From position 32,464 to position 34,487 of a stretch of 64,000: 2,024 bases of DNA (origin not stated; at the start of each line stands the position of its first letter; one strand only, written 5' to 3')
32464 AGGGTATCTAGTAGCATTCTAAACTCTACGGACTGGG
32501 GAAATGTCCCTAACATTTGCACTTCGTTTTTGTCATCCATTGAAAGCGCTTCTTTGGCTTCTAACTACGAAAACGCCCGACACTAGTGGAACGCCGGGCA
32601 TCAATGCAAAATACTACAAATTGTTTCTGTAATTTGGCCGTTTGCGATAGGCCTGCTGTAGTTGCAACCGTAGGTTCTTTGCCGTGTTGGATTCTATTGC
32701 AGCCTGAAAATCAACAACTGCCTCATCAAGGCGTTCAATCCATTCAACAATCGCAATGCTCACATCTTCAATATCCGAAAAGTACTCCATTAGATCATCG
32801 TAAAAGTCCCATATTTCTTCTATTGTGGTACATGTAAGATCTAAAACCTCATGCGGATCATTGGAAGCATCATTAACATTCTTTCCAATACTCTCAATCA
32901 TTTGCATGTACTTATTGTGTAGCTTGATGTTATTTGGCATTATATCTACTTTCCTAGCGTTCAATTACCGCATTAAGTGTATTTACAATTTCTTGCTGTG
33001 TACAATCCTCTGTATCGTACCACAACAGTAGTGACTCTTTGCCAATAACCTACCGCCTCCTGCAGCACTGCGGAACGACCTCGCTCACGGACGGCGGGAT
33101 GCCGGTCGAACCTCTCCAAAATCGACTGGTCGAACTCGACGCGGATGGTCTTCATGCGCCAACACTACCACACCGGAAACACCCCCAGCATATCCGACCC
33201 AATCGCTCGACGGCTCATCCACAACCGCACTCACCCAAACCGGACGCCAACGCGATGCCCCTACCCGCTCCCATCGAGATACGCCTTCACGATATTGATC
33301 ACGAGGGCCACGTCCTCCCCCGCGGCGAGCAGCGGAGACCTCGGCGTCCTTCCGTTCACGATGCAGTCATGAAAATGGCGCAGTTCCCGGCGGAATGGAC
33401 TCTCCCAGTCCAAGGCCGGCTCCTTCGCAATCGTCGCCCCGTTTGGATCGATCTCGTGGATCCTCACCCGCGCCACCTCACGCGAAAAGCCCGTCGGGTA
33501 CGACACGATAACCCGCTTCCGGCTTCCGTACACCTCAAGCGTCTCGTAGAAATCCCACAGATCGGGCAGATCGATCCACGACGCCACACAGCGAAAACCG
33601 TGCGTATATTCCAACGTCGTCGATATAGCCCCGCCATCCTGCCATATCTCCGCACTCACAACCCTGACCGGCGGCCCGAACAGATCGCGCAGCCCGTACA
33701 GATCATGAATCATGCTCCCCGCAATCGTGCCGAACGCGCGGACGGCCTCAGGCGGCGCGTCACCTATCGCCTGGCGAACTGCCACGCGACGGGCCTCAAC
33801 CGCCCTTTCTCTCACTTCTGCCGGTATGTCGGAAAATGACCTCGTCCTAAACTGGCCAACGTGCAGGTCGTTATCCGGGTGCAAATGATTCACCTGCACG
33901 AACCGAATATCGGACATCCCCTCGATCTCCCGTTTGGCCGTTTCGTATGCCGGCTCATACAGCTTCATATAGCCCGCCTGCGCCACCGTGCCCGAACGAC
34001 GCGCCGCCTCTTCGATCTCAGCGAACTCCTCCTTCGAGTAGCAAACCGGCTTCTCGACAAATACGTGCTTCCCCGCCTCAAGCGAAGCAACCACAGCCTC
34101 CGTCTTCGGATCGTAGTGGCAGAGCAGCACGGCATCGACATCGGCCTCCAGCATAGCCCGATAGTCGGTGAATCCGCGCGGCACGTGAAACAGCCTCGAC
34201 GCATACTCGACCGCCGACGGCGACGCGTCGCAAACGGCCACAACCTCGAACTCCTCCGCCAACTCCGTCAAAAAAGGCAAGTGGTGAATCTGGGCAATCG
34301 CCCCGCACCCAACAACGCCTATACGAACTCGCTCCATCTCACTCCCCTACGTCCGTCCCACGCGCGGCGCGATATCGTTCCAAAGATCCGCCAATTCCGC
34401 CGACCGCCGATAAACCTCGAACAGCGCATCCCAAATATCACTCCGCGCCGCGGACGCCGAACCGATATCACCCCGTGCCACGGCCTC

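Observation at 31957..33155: Intact mazF whose RHH antitoxin gene appears split by a roughly 0.7-kb AT-rich insertion carrying an acidic orphan ORF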

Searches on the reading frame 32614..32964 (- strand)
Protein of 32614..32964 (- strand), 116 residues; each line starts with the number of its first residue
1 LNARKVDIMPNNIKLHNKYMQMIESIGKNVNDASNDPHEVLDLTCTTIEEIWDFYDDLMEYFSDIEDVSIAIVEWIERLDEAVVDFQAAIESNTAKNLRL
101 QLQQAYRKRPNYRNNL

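Call 4: search_protein_families(library=pfam, proteins=[window:32614-32964:-], max_evalue=1)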
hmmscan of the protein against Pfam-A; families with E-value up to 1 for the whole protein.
window:32614-32964:- (116 aa): 1 family
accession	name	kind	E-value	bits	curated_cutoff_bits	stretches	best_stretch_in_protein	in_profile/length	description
PF08650.15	DASH_Dad4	-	0.11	13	29.8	1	72-106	16-50/71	DASH complex subunit Dad4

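Call 7: find_encoding_contigs(protein=window:32614-32964:-, flank=4000, max_places=10)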
Protein window:32614-32964:- (116 aa): no gene with exactly this product is on record in the collection.

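Call 14: find_homologous_proteins(query=window:32614-32964:-, max_evalue=0.01)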
Query window:32614-32964:- (116 aa): 1 proteins with E <= 0.01 among 4 candidates.
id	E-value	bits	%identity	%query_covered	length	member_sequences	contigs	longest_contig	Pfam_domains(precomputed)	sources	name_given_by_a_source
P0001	1.8e-65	236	100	93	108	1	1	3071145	-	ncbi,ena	-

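Call 15: find_encoding_contigs(protein=P0001, flank=3000, max_places=5)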
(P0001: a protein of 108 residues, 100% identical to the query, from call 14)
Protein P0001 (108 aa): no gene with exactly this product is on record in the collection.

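Call 29: search_protein_representatives(protein=window:32614-32940:-)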
Query: 108 residues. Proteins with E-value up to 0.001 (for the whole library): 1; up to 1e-10: 1; up to 1e-30: 1. The best 1 are listed.
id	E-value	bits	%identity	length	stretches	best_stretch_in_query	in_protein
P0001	3.7e-66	235.9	100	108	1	1-108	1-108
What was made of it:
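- Tried and rejected: The word-indexed search and the full phmmer search found only the protein itself (calls 14, 29).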

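Call 40: find_related_loci(query=window:32614-32940:-, collection=viral_contigs, flank=3000)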
Query window:32614-32940:- (108 aa) in viral_contigs; peptide patterns used: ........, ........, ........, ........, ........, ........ (x = any residue, [..] = any of these).
13 stretches matched a pattern, but none encodes a relative of the query by tblastn (E <= 1e-3).

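Call 41: find_related_loci(query=window:32614-32940:-, collection=metagenome_contigs, flank=4000)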
Query window:32614-32940:- (108 aa) in metagenome_contigs; peptide patterns used: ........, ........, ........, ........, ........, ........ (x = any residue, [..] = any of these).
163 stretches matched a pattern, but none encodes a relative of the query by tblastn (E <= 1e-3).
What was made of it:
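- No homologue exists among 5.8 billion clusters or 1.84 billion representatives (calls 14, 29), and there are no related loci (calls 40, 41).
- Tried and rejected: protein-guided scans of viral and metagenome contigs (calls 40, 41).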

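Call 44: predict_structure(protein=window:32614-32940:-)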
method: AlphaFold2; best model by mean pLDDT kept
length: 108 residues; sequences in the alignment: 1
mean_pLDDT: 64.0   pTM: 0.44
mean pLDDT of the five models: 64.0, 54.4, 49.3, 48.4, 45.5
residues with pLDDT >= 90: 0; 70-90: 12; 50-70: 93; < 50: 3
segments of 3 or more residues with pLDDT < 50: 106-108
pLDDT, mean of each block of 10 residues (from residue 1): 61 67 64 69 68 63 68 65 61 63 51
secondary structure, 60 per line:
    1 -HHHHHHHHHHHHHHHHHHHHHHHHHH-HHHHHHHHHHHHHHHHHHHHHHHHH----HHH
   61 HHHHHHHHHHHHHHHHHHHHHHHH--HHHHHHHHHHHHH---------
elements in order: H2-27 H29-53 H58-84 H87-99
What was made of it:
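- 32614..32964 (-): Orphan acidic helical ORF inside the insert: 116 aa from TTG, or 108 aa from ATG at 32940, with AGGA 11 nt upstream. The AF2 model has four helices with pLDDT 64 (call 44).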

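Call 54: search_protein_families(library=phrogs, proteins=[window:32614-32940:-], max_evalue=1)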
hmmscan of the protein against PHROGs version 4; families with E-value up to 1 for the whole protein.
window:32614-32940:- (108 aa): 4 families
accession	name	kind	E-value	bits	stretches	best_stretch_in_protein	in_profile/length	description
phrog_18428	-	unknown function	0.0032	18.6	1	38-98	5-61/116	-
phrog_14309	-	unknown function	0.0032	18.2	1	8-99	71-161/176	-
phrog_28849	-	unknown function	0.077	13.7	1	24-61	118-155/160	-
phrog_7295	-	unknown function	0.12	13.9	1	40-75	2-37/72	-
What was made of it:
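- There are two weak PHROG hits at E=0.003 to families of unknown function (call 54).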

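Call 55: search_protein_families(library=ncbifam, proteins=[window:32614-32940:-], max_evalue=1)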
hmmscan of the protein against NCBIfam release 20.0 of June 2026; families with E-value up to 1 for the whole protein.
window:32614-32940:- (108 aa): 2 families
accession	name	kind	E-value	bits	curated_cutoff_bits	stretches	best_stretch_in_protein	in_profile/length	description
NF046046.1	Mbov_0729_Cterm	subfamily_domain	0.11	13.2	60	1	6-56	27-77/105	Mbov_0729 family lipopotein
NF045650.1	CD1247_Nterm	equivalog_domain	0.83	10.3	30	0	40-81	27-68/70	CD1247 N-terminal domain-containing protein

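Call 56: search_protein_families(library=padloc, proteins=[window:32614-32940:-], max_evalue=1)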
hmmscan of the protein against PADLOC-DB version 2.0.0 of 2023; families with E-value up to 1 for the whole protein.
window:32614-32940:- (108 aa): 1 family
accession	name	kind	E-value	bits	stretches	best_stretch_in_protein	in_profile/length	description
PDLC04448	PDC-M14B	-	0.0053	14.3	1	6-93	151-235/275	-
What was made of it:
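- Tried and rejected: Two PHROG hits at E=0.003 went to families of unknown function and were not taken as evidence (calls 4, 54-56).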

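Call 58: fold_search(model_id=the predicted structure, library=pdb)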
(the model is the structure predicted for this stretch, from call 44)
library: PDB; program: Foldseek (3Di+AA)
matches with E <= 10: 255; with E <= 0.001: 0
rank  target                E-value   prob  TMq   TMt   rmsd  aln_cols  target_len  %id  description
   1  2lfd_MODEL_1_A        7.3e-01  0.77  0.54  0.51   4.0       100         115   17  Solution NMR structure of Diiron protein in presence of 2 eq Zn2+, Northeast Structural Genomics Consortium Ta (released 2011-08-24)
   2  4or2_B                8.7e-01  0.90  0.63  0.22   3.5        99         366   13  Human class C G protein-coupled metabotropic glutamate receptor 1 in complex with a negative allosteric modulator (released 2014-03-19)
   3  6adq_G                9.2e-01  0.75  0.57  0.35   4.4       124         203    9  Respiratory Complex CIII2CIV2SOD2 from Mycobacterium smegmatis (released 2018-11-14)
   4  7e1v_S                9.2e-01  0.33  0.39  0.29   5.8       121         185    7  Cryo-EM structure of apo hybrid respiratory supercomplex consisting of Mycobacterium tuberculosis complexIII and Mycob (released 2021-10-13)
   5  6zgj_A                9.7e-01  0.72  0.55  0.24   3.8       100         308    9  GLIC pentameric ligand-gated ion channel, pH 5 (released 2021-05-26)
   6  4or2_A                1.0e+00  0.85  0.59  0.21   3.4        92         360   12  Human class C G protein-coupled metabotropic glutamate receptor 1 in complex with a negative allosteric modulator (released 2014-03-19)
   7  7e1v_G                1.1e+00  0.35  0.42  0.30   5.8       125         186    8  Cryo-EM structure of apo hybrid respiratory supercomplex consisting of Mycobacterium tuberculosis complexIII and Mycob (released 2021-10-13)
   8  8sjh_B                1.3e+00  0.51  0.49  0.48   5.7       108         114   11  Zn-Bound Structure of Computationally Designed Homotrimer TP1 (released 2023-07-05)
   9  8ka6_B                1.3e+00  0.51  0.48  0.37   5.9       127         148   14  De novo design protein -NA7 (released 2024-08-07)
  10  8sjh_A                1.4e+00  0.51  0.50  0.50   5.6       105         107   10  Zn-Bound Structure of Computationally Designed Homotrimer TP1 (released 2023-07-05)
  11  7q21_E                1.5e+00  0.72  0.61  0.39   3.8       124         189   10  III2-IV2 respiratory supercomplex from Corynebacterium glutamicum (released 2022-02-02)
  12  7xmc_C                1.6e+00  0.80  0.64  0.41   3.5       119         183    8  Cryo-EM structure of Cytochrome bo3 from Escherichia coli, apo structure with DMSO (released 2022-12-21)
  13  2x0c                  1.6e+00  0.35  0.46  0.21   4.7        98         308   10  Crystal Structure of the R7R8 domains of Talin (released 2010-07-07)
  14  4xev_D                1.7e+00  0.69  0.59  0.46   4.1       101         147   16  Fusion of Pyk2-FAT domain with Leupaxin LD1 motif, complexed with Leupaxin LD4 peptide (released 2015-12-30)
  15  1ow8_B                1.7e+00  0.66  0.59  0.48   3.5       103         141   13  Paxillin LD2 motif bound to the Focal Adhesion Targeting (FAT) domain of the Focal Adhesion Kinase (released 2003-10-21)
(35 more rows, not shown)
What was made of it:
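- The structure model has low confidence, and fold matches are generic helix bundles (calls 44, 58).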

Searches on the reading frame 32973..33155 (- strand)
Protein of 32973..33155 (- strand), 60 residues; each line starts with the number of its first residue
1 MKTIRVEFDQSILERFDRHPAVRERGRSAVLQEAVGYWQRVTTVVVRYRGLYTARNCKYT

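Call 4: search_protein_families(library=pfam, proteins=[window:32973-33155:-], max_evalue=1)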
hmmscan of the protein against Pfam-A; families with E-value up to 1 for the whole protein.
window:32973-33155:- (60 aa): 1 family
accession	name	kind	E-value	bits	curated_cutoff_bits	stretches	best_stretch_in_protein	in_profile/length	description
PF01402.27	RHH_1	-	0.095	13.1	20.5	1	9-35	7-33/39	Ribbon-helix-helix protein, copG family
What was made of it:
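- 33049..33155 (-): Native 5' part of the RHH antitoxin gene: codons 1-36, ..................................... On its own the window fragment scores RHH_1 at only 13.1 bits, below the 20.5 cut-off (call 4).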

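Call 54: search_protein_families(library=phrogs, proteins=[window:32973-33155:-], max_evalue=1)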
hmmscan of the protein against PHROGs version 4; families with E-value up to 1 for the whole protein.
window:32973-33155:- (60 aa): 1 family
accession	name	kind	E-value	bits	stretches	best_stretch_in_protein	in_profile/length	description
phrog_18157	-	transcription regulation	0.26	13.2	1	2-38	50-86/93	transcriptional repressor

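Call 71: list_cluster_members(proteins=[P0001, P0002, window:32976-33155:-])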
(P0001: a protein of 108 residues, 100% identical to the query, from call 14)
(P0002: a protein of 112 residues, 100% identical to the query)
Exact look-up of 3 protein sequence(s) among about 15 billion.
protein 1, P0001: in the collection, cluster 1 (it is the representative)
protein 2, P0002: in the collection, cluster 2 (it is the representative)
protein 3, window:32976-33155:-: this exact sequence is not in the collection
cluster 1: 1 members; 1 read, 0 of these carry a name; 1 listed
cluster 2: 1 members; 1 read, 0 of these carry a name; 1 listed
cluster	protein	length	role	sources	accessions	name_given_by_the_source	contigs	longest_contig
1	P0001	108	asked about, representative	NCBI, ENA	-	-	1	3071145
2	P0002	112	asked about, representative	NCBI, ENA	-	-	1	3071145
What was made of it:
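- Only one copy is known, from a single metagenome-assembled contig (calls 14, 71).
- Tried and rejected: The cluster look-up shows only a single 3.07-Mb NCBI/ENA contig, with no name or accession (call 71).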

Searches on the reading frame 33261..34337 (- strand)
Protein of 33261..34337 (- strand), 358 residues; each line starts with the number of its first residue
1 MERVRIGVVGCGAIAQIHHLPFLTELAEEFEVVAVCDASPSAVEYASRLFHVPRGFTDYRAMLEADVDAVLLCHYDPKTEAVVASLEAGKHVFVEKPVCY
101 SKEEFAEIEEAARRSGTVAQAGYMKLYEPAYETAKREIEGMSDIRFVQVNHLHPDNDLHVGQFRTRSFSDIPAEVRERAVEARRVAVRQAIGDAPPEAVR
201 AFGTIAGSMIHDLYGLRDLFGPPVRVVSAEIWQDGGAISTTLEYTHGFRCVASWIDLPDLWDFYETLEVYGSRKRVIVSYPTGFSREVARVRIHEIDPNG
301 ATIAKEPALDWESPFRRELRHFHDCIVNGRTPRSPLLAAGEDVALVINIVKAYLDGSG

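Call 69: search_protein_families(library=pfam, proteins=[window:33261-34337:-], max_evalue=0.01)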
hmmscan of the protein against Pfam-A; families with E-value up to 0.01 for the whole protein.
window:33261-34337:- (358 aa): 2 families
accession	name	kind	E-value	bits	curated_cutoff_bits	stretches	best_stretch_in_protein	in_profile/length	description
PF01408.29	GFO_IDH_MocA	-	2.2e-19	70.8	24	1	4-123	1-120/120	Oxidoreductase family, NAD-binding Rossmann fold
PF02894.22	GFO_IDH_MocA_C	-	0.0033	17.7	22.9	0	201-352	39-209/218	Oxidoreductase family, C-terminal alpha/beta domain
